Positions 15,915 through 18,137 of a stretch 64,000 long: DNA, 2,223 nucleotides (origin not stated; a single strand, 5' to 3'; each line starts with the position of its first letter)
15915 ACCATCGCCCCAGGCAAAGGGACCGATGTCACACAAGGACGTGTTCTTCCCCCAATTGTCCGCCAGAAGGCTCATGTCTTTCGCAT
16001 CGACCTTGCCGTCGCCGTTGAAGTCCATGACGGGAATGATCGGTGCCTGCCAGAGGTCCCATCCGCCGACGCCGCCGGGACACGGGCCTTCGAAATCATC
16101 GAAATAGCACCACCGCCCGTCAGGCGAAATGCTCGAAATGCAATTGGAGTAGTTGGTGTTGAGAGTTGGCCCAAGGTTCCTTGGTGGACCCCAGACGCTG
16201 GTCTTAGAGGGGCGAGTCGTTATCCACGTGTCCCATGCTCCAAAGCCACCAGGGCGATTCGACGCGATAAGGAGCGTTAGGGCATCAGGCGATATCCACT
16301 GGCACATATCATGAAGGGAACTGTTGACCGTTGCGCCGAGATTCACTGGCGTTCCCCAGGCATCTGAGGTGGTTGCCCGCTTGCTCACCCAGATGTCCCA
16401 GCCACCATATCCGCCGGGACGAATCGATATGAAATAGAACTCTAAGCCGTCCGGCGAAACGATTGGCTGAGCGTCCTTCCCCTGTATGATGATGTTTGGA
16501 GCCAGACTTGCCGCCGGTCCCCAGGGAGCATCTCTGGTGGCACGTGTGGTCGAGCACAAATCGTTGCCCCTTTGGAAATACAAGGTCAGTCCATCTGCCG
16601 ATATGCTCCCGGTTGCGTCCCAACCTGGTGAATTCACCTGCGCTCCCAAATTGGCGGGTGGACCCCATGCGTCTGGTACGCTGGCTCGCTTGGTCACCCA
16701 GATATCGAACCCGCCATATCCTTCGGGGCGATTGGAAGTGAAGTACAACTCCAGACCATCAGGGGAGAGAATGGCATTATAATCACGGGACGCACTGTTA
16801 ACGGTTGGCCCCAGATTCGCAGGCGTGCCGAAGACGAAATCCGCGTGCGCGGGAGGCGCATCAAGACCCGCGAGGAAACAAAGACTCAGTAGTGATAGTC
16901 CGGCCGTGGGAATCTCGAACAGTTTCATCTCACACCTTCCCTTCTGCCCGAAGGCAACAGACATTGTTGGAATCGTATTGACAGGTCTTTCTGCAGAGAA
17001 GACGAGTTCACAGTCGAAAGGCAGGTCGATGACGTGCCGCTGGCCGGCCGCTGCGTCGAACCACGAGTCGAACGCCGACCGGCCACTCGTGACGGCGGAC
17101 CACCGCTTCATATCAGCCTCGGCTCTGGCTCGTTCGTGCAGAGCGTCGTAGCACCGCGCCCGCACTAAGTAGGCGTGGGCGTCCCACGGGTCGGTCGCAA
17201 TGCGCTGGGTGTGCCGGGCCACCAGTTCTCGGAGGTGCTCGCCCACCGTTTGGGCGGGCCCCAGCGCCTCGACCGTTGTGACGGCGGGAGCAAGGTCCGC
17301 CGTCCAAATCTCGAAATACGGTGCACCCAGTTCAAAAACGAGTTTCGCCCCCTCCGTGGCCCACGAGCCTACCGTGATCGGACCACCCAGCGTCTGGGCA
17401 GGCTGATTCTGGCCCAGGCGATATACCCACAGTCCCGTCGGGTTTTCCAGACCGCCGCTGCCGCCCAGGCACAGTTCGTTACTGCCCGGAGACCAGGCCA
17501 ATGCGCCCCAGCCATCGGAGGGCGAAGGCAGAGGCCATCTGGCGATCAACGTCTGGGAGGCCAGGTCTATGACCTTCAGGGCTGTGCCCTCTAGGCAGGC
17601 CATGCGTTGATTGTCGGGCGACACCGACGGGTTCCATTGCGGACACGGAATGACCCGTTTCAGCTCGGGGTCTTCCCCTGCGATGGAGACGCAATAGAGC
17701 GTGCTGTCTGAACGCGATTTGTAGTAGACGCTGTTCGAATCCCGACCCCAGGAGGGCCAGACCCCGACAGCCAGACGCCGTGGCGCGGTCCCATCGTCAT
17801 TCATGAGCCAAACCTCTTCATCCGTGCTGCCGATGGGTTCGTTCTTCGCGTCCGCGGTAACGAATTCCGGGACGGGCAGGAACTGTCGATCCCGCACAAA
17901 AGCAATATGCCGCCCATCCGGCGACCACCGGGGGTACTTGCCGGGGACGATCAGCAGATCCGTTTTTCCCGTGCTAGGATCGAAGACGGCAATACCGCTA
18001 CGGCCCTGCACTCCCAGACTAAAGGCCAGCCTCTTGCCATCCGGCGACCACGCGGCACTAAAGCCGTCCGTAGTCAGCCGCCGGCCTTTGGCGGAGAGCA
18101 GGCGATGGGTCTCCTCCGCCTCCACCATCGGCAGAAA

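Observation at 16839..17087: Complete signal peptide and Shine-Dalgarno inside the 1764-codon kinase ORF: gene fusion, lost stop codon or assembly indel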

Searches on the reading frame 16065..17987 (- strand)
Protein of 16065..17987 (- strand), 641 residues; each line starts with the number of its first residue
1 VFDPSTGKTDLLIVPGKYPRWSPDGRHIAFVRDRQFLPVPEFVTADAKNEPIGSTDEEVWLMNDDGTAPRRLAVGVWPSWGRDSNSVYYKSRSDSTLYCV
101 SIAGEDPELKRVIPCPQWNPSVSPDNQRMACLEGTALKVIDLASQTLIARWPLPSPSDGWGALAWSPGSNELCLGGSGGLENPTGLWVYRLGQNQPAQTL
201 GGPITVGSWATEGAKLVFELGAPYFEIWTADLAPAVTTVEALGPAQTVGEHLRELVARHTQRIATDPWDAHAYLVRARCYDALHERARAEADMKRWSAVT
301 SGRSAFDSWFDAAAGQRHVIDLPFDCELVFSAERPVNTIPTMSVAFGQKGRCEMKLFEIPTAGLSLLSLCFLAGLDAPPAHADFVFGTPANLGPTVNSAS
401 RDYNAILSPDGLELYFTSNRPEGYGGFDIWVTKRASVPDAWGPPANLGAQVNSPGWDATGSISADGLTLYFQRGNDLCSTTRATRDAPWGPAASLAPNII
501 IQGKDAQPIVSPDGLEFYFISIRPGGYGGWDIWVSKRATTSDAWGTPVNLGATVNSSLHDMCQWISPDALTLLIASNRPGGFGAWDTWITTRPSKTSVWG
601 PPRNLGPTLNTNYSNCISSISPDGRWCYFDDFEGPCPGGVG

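Call 42: predict_structure(alignment_id=A3)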
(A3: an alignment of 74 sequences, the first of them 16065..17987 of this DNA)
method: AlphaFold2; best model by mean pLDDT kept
length: 641 residues; sequences in the alignment: 74
mean_pLDDT: 81.0   pTM: 0.46
mean pLDDT of the five models: 81.0, 80.3, 79.6, 79.5, 77.7
residues with pLDDT >= 90: 283; 70-90: 208; 50-70: 86; < 50: 64
segments of 3 or more residues with pLDDT < 50: 1-5, 7-12, 36-50, 308-316, 363-383
pLDDT, mean of each block of 10 residues (from residue 1): 42 69 88 57 42 73 87 91 91 92 86 88 93 91 94 75 89 77 79 84 82 83 76 81 66 88 87 94 90 86 62 50 60 52 62 58 48 39 60 83 93 95 93 93 95 95 97 94 96 88 87 97 93 96 95 96 94 94 91 93 88 86 87 59 57
secondary structure, 60 per line:
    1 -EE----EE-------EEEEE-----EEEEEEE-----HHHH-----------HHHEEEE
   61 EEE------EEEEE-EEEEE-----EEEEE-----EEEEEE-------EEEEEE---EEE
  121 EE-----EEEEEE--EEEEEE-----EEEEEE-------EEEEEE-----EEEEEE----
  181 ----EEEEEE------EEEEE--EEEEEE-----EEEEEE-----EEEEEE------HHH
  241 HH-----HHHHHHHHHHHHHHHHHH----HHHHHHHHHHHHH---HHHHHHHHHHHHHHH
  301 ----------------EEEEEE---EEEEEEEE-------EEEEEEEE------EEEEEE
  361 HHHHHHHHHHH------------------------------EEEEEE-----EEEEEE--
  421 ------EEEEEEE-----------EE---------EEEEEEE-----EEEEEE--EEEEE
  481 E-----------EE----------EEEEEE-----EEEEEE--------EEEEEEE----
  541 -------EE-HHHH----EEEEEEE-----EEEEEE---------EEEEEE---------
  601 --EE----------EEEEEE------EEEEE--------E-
elements in order: E17-21 E27-33 H39-42 E57-63 E70-74 E76-80 E86-90 E96-101 E109-114 E118-122 E128-133 E136-141 E147-152 E160-165 E171-176 E185-190 E197-201 E204-209 E215-220 E226-231 H238-242 H248-265 H270-282 H286-300 E317-322 E326-333 E341-348 E355-360 H361-371 E402-407 E413-418 E427-433 E456-462 E468-473 E476-481 E505-510 E516-521 E530-536 H551-554 E559-565 E571-576 E586-591 E615-620 E627-631
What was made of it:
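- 15093..16841 (-): Mature part of the nested product (aa 1182-1764). It holds four PD40 repeats (about 16065-16832), a dockerin-like Ca-binding pair (15873-16025) and an F5/8 type C discoidin domain (15156-15548). AlphaFold model of the second propeller, pLDDT 83-97 (call 42).
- On PD40 / TolB-Tricorn-type beta-propeller: Two propellers were modelled (call 42).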

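Call 48: fold_search(model_id=the predicted structure, library=pdb)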
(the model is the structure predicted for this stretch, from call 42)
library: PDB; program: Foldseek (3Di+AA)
matches with E <= 10: 1535; with E <= 0.001: 983
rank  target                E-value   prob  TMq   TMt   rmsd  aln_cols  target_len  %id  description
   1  8s9p_B                4.0e-11  1.00  0.24  0.18  27.8       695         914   11  1:1:1 agrin/LRP4/MuSK complex (released 2023-05-17)
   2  2ymu_A                6.6e-11  1.00  0.22  0.24  27.4       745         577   11  Structure of a highly repetitive propeller structure (released 2012-10-17)
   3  8ffe_A                7.6e-11  1.00  0.23  0.24  32.3       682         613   10  Crystal structure of LRP6 E1E2 domains bound to YW210.09 Fab and engineered XWnt8 peptide (released 2023-03-08)
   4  9n6v_LH               1.2e-10  1.00  0.17  0.14  30.0       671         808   10  SSU processome maturation and disassembly, State A (released 2025-11-05)
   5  6h15_A                1.4e-10  1.00  0.23  0.24  32.9       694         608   10  Structure of LRP6 P3E3P4E4 in complex with VHH L-P2-B10 (released 2019-01-30)
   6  3s8v_B                1.8e-10  1.00  0.22  0.24  34.7       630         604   10  Crystal structure of LRP6-Dkk1 complex (released 2011-10-26)
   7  7mqa_LO               1.8e-10  1.00  0.22  0.18  28.8       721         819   10  Cryo-EM structure of the human SSU processome, state post-A1 (released 2021-09-22)
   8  9n6z_LH               1.9e-10  1.00  0.19  0.16  30.4       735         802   10  SSU processome maturation and disassembly, State D (released 2025-11-05)
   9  5oql_A                2.3e-10  1.00  0.22  0.18  19.6       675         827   10  Cryo-EM structure of the 90S pre-ribosome from Chaetomium thermophilum (released 2017-10-11)
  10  3s8z_A                2.4e-10  1.00  0.24  0.25  33.2       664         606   10  Crystal structure of LRP6-E3E4 (released 2011-10-26)
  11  5gje_B                2.4e-10  1.00  0.23  0.24  32.6       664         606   10  Three-dimensional reconstruction of human LRP6 ectodomain complexed with Dkk1 (released 2017-01-18)
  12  3s2k_B                2.4e-10  1.00  0.23  0.24  32.6       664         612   10  Structural basis of Wnt signaling inhibition by Dickkopf binding to LRP5/6. (released 2011-11-02)
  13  3j2t_A                2.5e-10  1.00  0.20  0.12  25.3       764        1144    9  An improved model of the human apoptosome (released 2013-04-10)
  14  9e78_0L               2.8e-10  1.00  0.23  0.24  29.8       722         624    9  48-nm repeat of the Leishmania tarentolae doublet microtubule (released 2025-03-12)
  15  9g33_UQ               2.8e-10  1.00  0.18  0.15  29.3       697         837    9  Stalled 90S - Utp23-Krr1-deltaC3 (released 2025-06-18)
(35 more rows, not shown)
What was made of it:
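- On PD40 / TolB-Tricorn-type beta-propeller: Fold matches include tandem propellers and TolB (call 48).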

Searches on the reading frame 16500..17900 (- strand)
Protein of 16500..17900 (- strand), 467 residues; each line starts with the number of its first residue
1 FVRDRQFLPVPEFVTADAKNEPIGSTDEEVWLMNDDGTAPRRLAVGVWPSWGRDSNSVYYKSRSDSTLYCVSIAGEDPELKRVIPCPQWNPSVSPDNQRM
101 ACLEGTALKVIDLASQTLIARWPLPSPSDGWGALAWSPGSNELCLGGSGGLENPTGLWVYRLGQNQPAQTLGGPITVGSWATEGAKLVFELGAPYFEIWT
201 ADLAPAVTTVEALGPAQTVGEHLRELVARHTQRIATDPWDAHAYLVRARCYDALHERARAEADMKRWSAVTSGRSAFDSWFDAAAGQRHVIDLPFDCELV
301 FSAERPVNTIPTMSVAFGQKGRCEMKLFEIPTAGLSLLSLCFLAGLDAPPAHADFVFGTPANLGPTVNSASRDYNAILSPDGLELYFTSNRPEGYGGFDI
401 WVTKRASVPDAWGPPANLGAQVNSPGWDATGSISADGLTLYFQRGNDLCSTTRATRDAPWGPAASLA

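Call 14: search_protein_families(library=pfam, proteins=[window:16500-17900:-], max_evalue=1)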
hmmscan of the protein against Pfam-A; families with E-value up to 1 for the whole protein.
window:16500-17900:- (467 aa): 1 family
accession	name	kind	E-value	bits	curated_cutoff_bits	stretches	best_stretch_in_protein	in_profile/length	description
PF07676.18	PD40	-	3.3e-12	46.5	20.9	2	367-402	5-38/38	WD40-like Beta Propeller Repeat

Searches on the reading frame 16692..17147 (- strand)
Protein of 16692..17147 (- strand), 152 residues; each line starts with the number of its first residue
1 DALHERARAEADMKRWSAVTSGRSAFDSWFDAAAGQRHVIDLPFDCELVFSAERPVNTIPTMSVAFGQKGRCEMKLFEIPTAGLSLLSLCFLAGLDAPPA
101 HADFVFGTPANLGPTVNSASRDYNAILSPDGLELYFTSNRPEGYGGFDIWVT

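Call 17: find_related_loci(query=A1, collection=genome_contigs, flank=3000)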
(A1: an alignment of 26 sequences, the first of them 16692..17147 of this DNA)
Query A1 (152 aa) in genome_contigs; peptide patterns used: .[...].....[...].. (x = any residue, [..] = any of these).
66 stretches matched a pattern; 65 encode a relative of the query (tblastn E <= 1e-3); 65 distinct loci.
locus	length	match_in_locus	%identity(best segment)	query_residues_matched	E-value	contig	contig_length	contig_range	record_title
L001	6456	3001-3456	68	1-152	6e-64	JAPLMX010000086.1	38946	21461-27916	MAG: Phycisphaerae bacterium isolate LacPavin_0920_SED4_MAG_61_20 LacPavin_0920_SED4_scaffold_1453561, whole genome shot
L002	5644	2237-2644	65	1-136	7e-57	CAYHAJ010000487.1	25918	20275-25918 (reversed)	MAG TPA_asm: uncultured Pirellulales bacterium isolate ERP119294_co2_505 genome assembly, contig: k141_5081177, whole ge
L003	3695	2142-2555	64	1-138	3e-56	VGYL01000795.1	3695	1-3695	MAG: Planctomycetota bacterium isolate K_DeepCast_250m_m1_352 K_DeepCast_250m_m1_352_Ga0194125_10056965, whole genome sh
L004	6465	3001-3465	63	1-151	5e-56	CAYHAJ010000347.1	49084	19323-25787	MAG TPA_asm: uncultured Pirellulales bacterium isolate ERP119294_co2_505 genome assembly, contig: k141_854749, whole gen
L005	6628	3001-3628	76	1-152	3e-54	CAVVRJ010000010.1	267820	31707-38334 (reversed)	MAG: uncultured Planctomycetota bacterium isolate MFD03726.bin.2.7 genome assembly, contig: contig_13228, whole genome s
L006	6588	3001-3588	47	1-152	5e-52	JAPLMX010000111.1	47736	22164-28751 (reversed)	MAG: Phycisphaerae bacterium isolate LacPavin_0920_SED4_MAG_61_20 LacPavin_0920_SED4_scaffold_373370, whole genome shotg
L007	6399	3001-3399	62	1-142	1e-51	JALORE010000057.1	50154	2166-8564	MAG: Planctomycetota bacterium isolate Prado173 scaffold_1757, whole genome shotgun sequence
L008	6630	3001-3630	55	1-152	7e-51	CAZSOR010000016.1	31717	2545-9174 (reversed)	MAG TPA_asm: uncultured Pirellulales bacterium isolate binchicken_co262_305 genome assembly, contig: NODE_1252_length_31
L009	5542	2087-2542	53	1-152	4e-48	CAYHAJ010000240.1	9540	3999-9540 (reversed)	MAG TPA_asm: uncultured Pirellulales bacterium isolate ERP119294_co2_505 genome assembly, contig: k141_3985156, whole ge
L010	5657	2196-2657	54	1-151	1e-46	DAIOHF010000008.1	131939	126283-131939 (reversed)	MAG TPA_asm: Sedimentisphaerales bacterium isolate CTOTU29512 NODE_66_length_131939_cov_13.515529, whole genome shotgun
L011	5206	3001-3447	52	1-151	9e-46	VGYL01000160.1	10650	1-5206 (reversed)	MAG: Planctomycetota bacterium isolate K_DeepCast_250m_m1_352 K_DeepCast_250m_m1_352_Ga0194125_10013430, whole genome sh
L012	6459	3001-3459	54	1-151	9e-46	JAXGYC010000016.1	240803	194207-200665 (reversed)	MAG: Sedimentisphaerales bacterium isolate AnMBR.bin504 bin504_16, whole genome shotgun sequence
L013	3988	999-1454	52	1-152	3e-45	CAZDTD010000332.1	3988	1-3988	MAG TPA_asm: uncultured Pirellulales bacterium isolate SRP192927_co6_411 genome assembly, contig: NODE_65407_length_3988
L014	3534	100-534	56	1-151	8e-45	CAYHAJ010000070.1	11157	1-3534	MAG TPA_asm: uncultured Pirellulales bacterium isolate ERP119294_co2_505 genome assembly, contig: k141_4446904, whole ge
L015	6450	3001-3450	50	3-152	8e-44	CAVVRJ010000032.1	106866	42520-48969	MAG: uncultured Planctomycetota bacterium isolate MFD03726.bin.2.7 genome assembly, contig: contig_48654, whole genome s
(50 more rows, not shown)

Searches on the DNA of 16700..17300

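Call 23: search_rna_families(source=window, start=16700, end=17300, threshold=evalue, max_evalue=10)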
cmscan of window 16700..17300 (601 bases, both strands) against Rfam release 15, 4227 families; matches with E-value up to 10: 2.
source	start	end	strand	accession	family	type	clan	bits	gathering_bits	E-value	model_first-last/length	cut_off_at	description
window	17222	17278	+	RF00454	p27_CRE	Cis-reg;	-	13.5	42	9.7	1-59/59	no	p27 cis-regulatory element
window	17158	17210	+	RF02939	COG2908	Cis-reg;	-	11.9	58.7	7.1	1-45/45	no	COG2908 RNA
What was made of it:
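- On Known RNA family (Rfam): In 16700-17300 there were only chance-level hits with E of 7 or more (call 23).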
